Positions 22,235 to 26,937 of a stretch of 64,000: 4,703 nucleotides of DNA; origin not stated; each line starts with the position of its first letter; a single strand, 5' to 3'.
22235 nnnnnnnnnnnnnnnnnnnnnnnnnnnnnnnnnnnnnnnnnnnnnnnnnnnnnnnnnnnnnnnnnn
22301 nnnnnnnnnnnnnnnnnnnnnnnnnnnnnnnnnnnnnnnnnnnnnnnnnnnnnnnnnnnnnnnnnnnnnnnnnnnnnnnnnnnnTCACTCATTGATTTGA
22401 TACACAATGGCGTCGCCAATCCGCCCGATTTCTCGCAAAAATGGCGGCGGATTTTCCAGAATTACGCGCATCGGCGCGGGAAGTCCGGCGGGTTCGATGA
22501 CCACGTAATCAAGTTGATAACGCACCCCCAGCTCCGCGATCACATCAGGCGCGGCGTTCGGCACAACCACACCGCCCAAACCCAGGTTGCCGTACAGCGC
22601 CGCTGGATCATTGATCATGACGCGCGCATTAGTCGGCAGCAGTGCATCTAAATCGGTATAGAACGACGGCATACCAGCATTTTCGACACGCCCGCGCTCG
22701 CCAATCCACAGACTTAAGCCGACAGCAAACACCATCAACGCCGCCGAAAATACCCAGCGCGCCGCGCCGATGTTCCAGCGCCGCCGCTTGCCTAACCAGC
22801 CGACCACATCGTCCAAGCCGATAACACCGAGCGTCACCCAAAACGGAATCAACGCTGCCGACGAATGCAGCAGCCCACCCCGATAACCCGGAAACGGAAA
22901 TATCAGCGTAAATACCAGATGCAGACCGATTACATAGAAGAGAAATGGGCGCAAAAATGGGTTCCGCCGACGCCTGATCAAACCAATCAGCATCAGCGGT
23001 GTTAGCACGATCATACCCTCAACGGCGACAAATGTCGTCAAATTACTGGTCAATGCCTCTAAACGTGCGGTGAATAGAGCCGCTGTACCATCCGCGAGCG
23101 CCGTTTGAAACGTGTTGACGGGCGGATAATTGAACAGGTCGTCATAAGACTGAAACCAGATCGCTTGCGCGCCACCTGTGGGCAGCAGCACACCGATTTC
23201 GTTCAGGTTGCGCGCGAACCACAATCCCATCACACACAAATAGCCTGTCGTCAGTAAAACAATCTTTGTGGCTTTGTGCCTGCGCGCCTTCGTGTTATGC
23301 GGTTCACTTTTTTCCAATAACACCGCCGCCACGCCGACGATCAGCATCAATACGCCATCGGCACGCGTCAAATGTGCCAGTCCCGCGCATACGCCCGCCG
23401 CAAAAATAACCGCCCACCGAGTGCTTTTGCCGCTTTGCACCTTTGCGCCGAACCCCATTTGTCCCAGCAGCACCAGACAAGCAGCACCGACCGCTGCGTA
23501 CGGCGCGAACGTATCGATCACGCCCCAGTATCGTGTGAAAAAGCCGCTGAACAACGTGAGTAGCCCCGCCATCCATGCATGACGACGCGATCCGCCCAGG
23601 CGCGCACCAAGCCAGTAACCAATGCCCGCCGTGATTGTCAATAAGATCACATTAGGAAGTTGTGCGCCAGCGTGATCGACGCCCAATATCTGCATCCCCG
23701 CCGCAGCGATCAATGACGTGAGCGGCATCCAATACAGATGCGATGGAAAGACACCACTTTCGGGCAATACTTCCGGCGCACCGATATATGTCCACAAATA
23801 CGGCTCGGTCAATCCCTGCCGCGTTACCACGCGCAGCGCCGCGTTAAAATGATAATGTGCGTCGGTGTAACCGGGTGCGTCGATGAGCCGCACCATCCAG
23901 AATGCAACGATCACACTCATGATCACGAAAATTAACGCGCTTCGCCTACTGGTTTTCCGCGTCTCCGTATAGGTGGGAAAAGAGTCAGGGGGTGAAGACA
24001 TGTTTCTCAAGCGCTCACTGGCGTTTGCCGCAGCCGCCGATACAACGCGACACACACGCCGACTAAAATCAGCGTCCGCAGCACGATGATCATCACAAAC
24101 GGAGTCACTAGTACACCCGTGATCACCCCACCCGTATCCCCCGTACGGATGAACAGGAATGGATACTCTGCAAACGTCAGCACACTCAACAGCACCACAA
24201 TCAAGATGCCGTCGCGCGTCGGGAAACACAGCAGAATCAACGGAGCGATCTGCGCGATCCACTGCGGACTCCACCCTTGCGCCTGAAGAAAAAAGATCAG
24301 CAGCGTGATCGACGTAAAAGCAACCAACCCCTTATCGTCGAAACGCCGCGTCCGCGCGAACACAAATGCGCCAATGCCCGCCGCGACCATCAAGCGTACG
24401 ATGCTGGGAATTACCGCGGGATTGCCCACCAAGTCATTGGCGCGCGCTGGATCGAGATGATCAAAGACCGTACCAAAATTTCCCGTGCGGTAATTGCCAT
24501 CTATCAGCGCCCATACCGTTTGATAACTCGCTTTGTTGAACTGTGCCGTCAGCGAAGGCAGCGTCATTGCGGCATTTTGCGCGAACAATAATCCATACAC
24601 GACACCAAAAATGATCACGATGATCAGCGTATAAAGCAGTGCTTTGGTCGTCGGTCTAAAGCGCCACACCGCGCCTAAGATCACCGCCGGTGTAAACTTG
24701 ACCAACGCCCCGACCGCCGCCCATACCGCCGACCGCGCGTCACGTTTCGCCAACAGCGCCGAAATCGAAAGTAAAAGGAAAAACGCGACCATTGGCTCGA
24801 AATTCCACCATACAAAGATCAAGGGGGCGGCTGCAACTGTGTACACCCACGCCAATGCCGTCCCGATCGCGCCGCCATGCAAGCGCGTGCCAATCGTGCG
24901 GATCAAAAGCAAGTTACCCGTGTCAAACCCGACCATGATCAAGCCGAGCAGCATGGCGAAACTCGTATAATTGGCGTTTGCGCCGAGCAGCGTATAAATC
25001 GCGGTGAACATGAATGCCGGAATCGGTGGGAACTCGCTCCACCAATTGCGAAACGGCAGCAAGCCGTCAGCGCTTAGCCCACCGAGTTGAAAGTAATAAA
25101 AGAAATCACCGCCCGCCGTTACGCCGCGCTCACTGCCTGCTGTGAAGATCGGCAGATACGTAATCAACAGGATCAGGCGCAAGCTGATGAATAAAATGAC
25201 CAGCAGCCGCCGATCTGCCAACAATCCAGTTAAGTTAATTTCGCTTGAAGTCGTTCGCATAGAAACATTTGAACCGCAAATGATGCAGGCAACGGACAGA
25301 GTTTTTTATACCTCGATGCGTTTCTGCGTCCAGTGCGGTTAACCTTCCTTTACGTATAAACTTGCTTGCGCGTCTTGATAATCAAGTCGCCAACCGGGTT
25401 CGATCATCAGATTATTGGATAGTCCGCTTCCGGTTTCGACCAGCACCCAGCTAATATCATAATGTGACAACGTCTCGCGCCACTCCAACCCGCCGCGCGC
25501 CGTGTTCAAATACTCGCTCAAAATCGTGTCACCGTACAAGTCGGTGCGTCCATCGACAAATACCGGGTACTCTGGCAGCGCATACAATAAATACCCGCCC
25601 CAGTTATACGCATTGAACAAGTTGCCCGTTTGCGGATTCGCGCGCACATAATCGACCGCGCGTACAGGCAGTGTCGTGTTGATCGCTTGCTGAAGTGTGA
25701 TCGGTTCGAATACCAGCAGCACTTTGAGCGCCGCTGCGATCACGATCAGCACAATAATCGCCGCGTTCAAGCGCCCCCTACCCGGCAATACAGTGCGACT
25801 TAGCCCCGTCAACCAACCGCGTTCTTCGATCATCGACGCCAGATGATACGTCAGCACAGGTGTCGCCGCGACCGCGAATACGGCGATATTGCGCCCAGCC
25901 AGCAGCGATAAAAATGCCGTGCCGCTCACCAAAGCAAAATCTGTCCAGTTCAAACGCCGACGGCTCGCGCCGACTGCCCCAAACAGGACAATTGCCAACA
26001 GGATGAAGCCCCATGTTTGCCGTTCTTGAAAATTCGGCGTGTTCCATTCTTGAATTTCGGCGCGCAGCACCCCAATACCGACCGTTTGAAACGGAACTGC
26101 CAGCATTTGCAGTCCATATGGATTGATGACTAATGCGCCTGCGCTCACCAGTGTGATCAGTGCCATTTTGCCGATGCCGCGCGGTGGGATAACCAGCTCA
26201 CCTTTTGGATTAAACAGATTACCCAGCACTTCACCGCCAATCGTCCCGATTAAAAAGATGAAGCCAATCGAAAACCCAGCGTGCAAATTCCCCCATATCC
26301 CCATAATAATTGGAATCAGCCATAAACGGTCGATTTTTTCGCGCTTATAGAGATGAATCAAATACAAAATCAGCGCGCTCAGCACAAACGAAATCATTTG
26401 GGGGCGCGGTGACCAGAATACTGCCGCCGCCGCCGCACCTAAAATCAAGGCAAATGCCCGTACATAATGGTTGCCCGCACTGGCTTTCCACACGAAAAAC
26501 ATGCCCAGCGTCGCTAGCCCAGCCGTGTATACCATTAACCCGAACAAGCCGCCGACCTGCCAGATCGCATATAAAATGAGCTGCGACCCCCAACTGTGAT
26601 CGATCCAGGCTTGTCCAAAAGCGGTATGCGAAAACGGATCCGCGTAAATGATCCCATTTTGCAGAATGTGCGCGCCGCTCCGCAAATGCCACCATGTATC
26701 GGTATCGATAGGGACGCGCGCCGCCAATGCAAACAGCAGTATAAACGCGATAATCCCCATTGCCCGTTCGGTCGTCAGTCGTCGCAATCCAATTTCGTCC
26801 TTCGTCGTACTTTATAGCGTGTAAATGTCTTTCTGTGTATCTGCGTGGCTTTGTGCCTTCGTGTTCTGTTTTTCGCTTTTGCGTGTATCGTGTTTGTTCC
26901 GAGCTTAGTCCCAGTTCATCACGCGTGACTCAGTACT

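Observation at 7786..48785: Split Tad pilus locus bracketing a GT-C glycosylation line: candidate glyco-pilus system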

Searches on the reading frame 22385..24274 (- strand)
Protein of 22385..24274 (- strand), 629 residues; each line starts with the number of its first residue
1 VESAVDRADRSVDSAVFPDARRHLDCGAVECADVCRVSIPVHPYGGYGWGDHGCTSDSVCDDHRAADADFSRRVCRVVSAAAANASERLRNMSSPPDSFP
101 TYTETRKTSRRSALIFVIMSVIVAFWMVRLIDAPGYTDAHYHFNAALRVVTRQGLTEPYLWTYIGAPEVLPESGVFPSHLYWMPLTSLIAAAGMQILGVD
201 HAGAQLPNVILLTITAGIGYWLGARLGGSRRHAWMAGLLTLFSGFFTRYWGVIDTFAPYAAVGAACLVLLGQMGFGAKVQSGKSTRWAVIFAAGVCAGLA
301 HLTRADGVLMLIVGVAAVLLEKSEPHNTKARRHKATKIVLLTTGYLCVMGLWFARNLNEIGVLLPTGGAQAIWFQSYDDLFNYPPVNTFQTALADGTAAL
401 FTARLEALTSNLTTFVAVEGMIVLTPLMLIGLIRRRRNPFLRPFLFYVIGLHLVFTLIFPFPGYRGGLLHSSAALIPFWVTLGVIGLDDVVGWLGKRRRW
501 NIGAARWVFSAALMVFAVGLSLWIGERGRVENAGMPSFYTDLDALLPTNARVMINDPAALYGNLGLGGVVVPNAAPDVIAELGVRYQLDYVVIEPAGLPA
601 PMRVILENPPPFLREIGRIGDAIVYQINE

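Call 3: search_protein_families(library=pfam, proteins=[window:22385-24274:-], max_evalue=0.01)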
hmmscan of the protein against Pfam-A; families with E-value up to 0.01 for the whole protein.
window:22385-24274:- (629 aa): 1 family
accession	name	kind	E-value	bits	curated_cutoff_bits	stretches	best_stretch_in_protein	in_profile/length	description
PF13231.12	PMT_2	-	0.0014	19.3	26.1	1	184-329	4-140/160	Dolichyl-phosphate-mannose-protein mannosyltransferase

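Call 11: search_protein_families(library=ncbifam, proteins=[window:22385-24274:-], max_evalue=0.1)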
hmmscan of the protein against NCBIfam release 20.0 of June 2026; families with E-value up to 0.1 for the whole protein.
window:22385-24274:- (629 aa): 2 families
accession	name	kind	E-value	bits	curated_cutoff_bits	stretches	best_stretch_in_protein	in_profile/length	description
NF009784.2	PRK13279.1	equivalog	0.057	12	567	1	189-319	68-192/539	lipid IV(A) 4-amino-4-deoxy-L-arabinosyltransferase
TIGR02978.1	phageshock_pspC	equivalog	0.085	12.7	104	0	293-321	14-42/121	envelope stress response membrane protein PspC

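Call 26: search_solved_structures(query=A2, max_evalue=1)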
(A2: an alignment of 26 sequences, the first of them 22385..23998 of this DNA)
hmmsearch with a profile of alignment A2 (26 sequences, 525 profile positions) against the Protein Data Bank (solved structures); distinct sequences matched with E-value up to 1: 0.

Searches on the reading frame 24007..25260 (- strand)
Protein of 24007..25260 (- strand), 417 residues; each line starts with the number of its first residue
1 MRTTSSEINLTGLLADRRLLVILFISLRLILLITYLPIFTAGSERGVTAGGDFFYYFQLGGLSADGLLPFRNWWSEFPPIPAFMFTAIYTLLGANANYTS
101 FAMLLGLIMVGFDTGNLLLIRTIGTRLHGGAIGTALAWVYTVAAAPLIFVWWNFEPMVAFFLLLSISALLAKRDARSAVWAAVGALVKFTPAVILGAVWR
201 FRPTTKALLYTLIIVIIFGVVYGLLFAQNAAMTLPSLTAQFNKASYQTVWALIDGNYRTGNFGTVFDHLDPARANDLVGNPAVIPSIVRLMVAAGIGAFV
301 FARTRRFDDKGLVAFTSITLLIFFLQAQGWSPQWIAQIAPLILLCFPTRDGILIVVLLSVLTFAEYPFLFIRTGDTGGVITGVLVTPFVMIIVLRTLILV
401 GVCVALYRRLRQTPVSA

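Call 3: search_protein_families(library=pfam, proteins=[window:24007-25260:-], max_evalue=0.01)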
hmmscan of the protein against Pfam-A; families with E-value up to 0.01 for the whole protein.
window:24007-25260:- (417 aa): 0 families

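Call 11: search_protein_families(library=ncbifam, proteins=[window:24007-25260:-], max_evalue=0.1)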
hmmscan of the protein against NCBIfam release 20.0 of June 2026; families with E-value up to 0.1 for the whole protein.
window:24007-25260:- (417 aa): 0 families

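Call 27: search_solved_structures(query=A3, max_evalue=1)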
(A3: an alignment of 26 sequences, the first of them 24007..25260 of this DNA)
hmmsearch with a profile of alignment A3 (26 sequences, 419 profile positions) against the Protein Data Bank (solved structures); distinct sequences matched with E-value up to 1: 0.

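Call 36: search_protein_families(library=pfam, alignment_id=A3, max_evalue=1)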
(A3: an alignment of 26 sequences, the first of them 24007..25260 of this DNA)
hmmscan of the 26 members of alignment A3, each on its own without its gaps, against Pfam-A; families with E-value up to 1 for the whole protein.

A. member 1, window:24007-25260:- (417 aa): 1 family
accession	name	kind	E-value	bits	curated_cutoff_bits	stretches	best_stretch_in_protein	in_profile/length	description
PF06691.16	DUF1189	-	0.14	12.1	28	1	200-243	18-61/244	Protein of unknown function (DUF1189)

B. families by the number of members that match (of 26 scanned): 10 families
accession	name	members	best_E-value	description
PF09594.16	GT87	20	1.5e-07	Glycosyltransferase family 87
PF19762.4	DUF6249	2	0.1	Domain of unknown function (DUF6249)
PF04144.18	SCAMP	1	0.012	SCAMP family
PF11125.13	Phage_MS2_lysis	1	0.058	Bacteriophage MS2, lysis protein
PF24134.1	DUF7401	1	0.093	Domain of unknown function (DUF7401)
PF06691.16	DUF1189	1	0.14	Protein of unknown function (DUF1189)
PF07178.16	TraL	1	0.14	TraL protein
PF13273.12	DUF4064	1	0.15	Protein of unknown function (DUF4064)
PF04632.18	FUSC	1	0.26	Fusaric acid resistance protein family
PF08058.16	NPCC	1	0.46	Nuclear pore complex component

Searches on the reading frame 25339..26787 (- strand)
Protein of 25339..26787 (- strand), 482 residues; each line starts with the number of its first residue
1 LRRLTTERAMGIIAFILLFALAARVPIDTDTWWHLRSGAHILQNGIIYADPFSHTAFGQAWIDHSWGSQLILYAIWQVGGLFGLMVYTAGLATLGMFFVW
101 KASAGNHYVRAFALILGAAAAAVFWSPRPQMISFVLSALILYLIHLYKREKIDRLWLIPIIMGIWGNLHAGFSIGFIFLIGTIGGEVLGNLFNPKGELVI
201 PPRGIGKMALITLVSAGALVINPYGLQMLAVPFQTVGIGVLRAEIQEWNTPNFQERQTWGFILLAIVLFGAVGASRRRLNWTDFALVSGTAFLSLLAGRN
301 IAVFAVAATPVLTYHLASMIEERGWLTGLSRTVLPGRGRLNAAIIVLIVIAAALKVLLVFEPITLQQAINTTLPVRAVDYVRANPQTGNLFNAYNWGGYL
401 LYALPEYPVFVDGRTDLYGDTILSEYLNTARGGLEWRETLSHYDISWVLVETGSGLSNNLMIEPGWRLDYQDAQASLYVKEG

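Call 4: search_protein_families(library=pfam, proteins=[window:25339-26787:-], max_evalue=0.01)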
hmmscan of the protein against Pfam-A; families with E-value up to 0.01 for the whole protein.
window:25339-26787:- (482 aa): 0 families

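Call 11: search_protein_families(library=ncbifam, proteins=[window:25339-26787:-], max_evalue=0.1)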
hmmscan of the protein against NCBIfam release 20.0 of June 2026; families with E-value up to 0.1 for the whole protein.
window:25339-26787:- (482 aa): 1 family
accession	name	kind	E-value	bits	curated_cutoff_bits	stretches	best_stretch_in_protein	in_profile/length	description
NF011367.0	PRK14786.1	equivalog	0.028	14.6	190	0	132-169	64-102/154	lipoprotein signal peptidase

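Call 28: search_solved_structures(query=A4, max_evalue=1)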
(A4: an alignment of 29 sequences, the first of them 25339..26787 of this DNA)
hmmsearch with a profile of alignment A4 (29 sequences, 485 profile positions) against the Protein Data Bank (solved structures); distinct sequences matched with E-value up to 1: 8.
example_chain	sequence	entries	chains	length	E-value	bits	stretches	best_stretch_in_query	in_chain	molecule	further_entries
8hkx_S19E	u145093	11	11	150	0.54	12.2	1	16-57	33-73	30S ribosomal protein S19e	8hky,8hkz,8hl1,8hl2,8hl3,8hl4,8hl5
1gzk_A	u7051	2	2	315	0.76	11.7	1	355-429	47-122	RAC-BETA SERINE/THREONINE PROTEIN KINASE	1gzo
1gzn_A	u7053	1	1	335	0.84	11.5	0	356-429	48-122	RAC-BETA SERINE/THREONINE PROTEIN KINASE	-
3d0e_A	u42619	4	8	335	0.84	11.5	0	356-429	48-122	RAC-beta serine/threonine-protein kinase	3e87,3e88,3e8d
1o6l_A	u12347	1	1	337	0.85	11.5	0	356-429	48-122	RAC-BETA SERINE/THREONINE PROTEIN KINASE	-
1o6k_A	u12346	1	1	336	0.85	11.5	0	356-429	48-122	RAC-BETA SERINE/THREONINE PROTEIN KINASE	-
1mrv_A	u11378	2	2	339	0.86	11.5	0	356-429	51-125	RAC-beta serine/threonine kinase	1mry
2jdo_A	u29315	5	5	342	0.86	11.5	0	356-429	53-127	RAC-BETA SERINE/THREONINE-PROTEIN KINASE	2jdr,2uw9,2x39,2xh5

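Call 37: search_protein_families(library=pfam, alignment_id=A4, max_evalue=1)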
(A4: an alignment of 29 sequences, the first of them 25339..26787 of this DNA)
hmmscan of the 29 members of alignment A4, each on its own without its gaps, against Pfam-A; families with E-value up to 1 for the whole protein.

A. member 1, window:25339-26787:- (482 aa): 1 family
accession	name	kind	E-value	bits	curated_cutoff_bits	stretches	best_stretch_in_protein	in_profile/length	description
PF13071.11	DUF3935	-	0.038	15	27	1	118-143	42-67/70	Protein of unknown function (DUF3935)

B. families by the number of members that match (of 29 scanned): 11 families
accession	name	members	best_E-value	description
PF13071.11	DUF3935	2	0.038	Protein of unknown function (DUF3935)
PF17453.7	Sigma_M_inh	2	0.17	Sigma-M inhibitor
PF02308.21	MgtC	1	0.0081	MgtC family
PF06072.16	Herpes_US9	1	0.026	Alphaherpesvirus tegument protein US9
PF07578.16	LAB_N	1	0.066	Lipid A Biosynthesis N-terminal domain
PF19596.4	DUF6101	1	0.091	Family of unknown function (DUF6101)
PF03450.22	CO_deh_flav_C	1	0.2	CO dehydrogenase flavoprotein C-terminal domain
PF19715.4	DUF6210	1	0.2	Family of unknown function (DUF6210)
PF24661.1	DUF7649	1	0.25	Domain of unknown function (DUF7649)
PF08051.16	Ery_res_leader1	1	0.3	Erythromycin resistance leader peptide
PF14358.11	DUF4405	1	0.91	Domain of unknown function (DUF4405)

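Call 62: find_homologous_proteins(query=window:25339-26787:-, max_evalue=0.00001)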
Query window:25339-26787:- (482 aa): 2114 proteins with E <= 0.00001 among 8000 candidates; the best 120 are listed.
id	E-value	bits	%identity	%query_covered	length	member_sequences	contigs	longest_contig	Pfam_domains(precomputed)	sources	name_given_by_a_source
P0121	0.0e+0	1074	100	100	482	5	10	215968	-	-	-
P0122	3.1e-250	850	77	100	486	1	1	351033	-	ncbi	ncbi:MAG: hypothetical protein U0670_01385 [Anaerolineae bacterium]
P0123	1.3e-247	841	76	100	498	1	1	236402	-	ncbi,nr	ncbi:MAG: hypothetical protein SF162_00445 [bacterium]|nr:hypothetical protein [bacterium]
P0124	1.9e-240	817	75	100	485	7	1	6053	-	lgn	-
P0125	5.0e-236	803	73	100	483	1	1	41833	-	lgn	-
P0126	3.8e-231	787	73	100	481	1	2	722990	-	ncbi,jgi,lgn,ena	-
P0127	3.7e-222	757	71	100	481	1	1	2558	-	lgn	-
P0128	3.3e-213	727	67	100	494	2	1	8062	-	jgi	-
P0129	7.4e-210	716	66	100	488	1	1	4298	-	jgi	jgi:hypothetical protein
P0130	1.9e-209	715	65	100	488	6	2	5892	-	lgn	-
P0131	2.8e-207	708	65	100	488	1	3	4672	-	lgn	-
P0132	5.5e-207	707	64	100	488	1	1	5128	-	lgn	-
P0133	6.3e-207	707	62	100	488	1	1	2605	-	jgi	jgi:hypothetical protein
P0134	5.5e-206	704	65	100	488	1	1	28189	-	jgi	jgi:hypothetical protein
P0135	1.1e-205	703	64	100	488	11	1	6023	-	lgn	-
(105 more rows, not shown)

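Call 71: predict_structure(alignment_id=A6)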
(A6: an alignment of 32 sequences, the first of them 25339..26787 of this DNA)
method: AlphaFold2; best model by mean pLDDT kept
length: 482 residues; sequences in the alignment: 32
mean_pLDDT: 84.3   pTM: 0.85
mean pLDDT of the five models: 84.3, 80.5, 79.7, 79.6, 77.7
residues with pLDDT >= 90: 221; 70-90: 199; 50-70: 40; < 50: 22
segments of 3 or more residues with pLDDT < 50: 235-256
pLDDT, mean of each block of 10 residues (from residue 1): 78 91 76 89 86 85 84 93 90 95 90 90 82 93 95 95 88 87 93 84 93 84 68 49 38 50 91 88 90 69 90 92 70 77 92 82 77 90 94 88 91 68 85 93 95 94 96 95 76
secondary structure, 60 per line:
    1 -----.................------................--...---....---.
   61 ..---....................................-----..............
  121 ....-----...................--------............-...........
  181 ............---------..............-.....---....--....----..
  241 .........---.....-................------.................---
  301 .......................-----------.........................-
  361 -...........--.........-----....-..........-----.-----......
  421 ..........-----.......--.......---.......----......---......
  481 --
elements in order: H6-22 H29-44 E47-49 E60-62 H66-101 H107-124 H130-148 H157-168 H170-192 H202-215 H217-221 H225-228 H231-234 H239-249 H253-257 H259-274 H281-297 H301-323 H335-359 H362-372 H375-383 E389-392 H394-403 H415-430 H436-442 E445-451 H455-461 E466-471 E475-480

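Call 74: fold_search(model_id=the predicted structure, library=pdb)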
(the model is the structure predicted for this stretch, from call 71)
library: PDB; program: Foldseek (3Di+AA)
matches with E <= 10: 466; with E <= 0.001: 13
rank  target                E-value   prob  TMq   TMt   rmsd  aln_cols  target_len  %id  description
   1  7oci_F                3.2e-07  1.00  0.53  0.42  13.1       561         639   12  Cryo-EM structure of yeast Ost6p containing oligosaccharyltransferase complex (released 2022-02-16)
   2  8agc_A                5.8e-07  1.00  0.54  0.39  10.1       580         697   12  Structure of yeast oligosaccharylransferase complex with lipid-linked oligosaccharide and non-acceptor peptide bound (released 2022-12-07)
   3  8b6l_I                6.6e-07  1.00  0.54  0.40  12.6       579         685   13  Subtomogram average of the human Sec61-TRAP-OSTA-translocon (released 2022-12-07)
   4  8age_A                6.9e-07  1.00  0.56  0.44  11.1       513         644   12  Structure of yeast oligosaccharylransferase complex with acceptor peptide bound (released 2022-12-07)
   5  6c26_A                9.3e-07  1.00  0.52  0.40  14.0       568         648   13  The Cryo-EM structure of a eukaryotic oligosaccharyl transferase complex (released 2018-01-31)
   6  8pn9_A                1.1e-06  1.00  0.56  0.43   9.5       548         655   13  Structure of human oligosaccharyltransferase OST-A complex bound to NGI-1 (released 2024-05-08)
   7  9n9j_I                1.7e-06  1.00  0.51  0.37  15.3       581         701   11  Structure of a GRP94 folding intermediate engaged with a CCDC134- and FKBP11-bound secretory translocon (released 2025-11-19)
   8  7zli_A                1.9e-06  1.00  0.51  0.39  13.1       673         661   10  Cryo-EM structure of C-mannosyltransferase CeDPY19, in complex with Dol25-P-Man and bound to CMT2-Fab and anti-Fab nan (released 2023-01-11)
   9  7zlg_A                1.1e-05  1.00  0.47  0.36  12.2       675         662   10  Cryo-EM structure of C-mannosyltransferase CeDPY19, in complex with acceptor peptide and bound to CMT2-Fab and anti-Fa (released 2023-01-11)
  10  6w98_A                1.7e-05  1.00  0.47  0.21  10.1       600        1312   14  Single-Particle Cryo-EM Structure of Arabinofuranosyltransferase AftD from Mycobacteria (released 2020-05-13)
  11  7zlh_A                2.9e-05  1.00  0.52  0.40  12.4       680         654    9  Cryo-EM structure of C-mannosyltransferase CeDPY19, in apo state, bound to CMT2-Fab and anti-Fab nanobody (released 2023-01-11)
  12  5f15                  1.6e-04  1.00  0.46  0.42  12.9       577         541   13  Crystal Structure of ArnT from Cupriavidus metallidurans bound to Undecaprenyl phosphate (released 2016-02-17)
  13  6wby                  4.1e-04  1.00  0.45  0.21  10.6       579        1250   14  Single-Particle Cryo-EM Structure of Arabinofuranosyltransferase AftD from Mycobacteria, Mutant R1389S Class 2 (released 2020-05-13)
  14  5ezm                  1.1e-03  1.00  0.50  0.46  12.5       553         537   13  Crystal Structure of ArnT from Cupriavidus metallidurans in the apo state (released 2016-02-17)
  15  8if8_C                1.4e-03  1.00  0.42  0.36  10.0       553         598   12  Arabinosyltransferase AftA (released 2023-05-31)
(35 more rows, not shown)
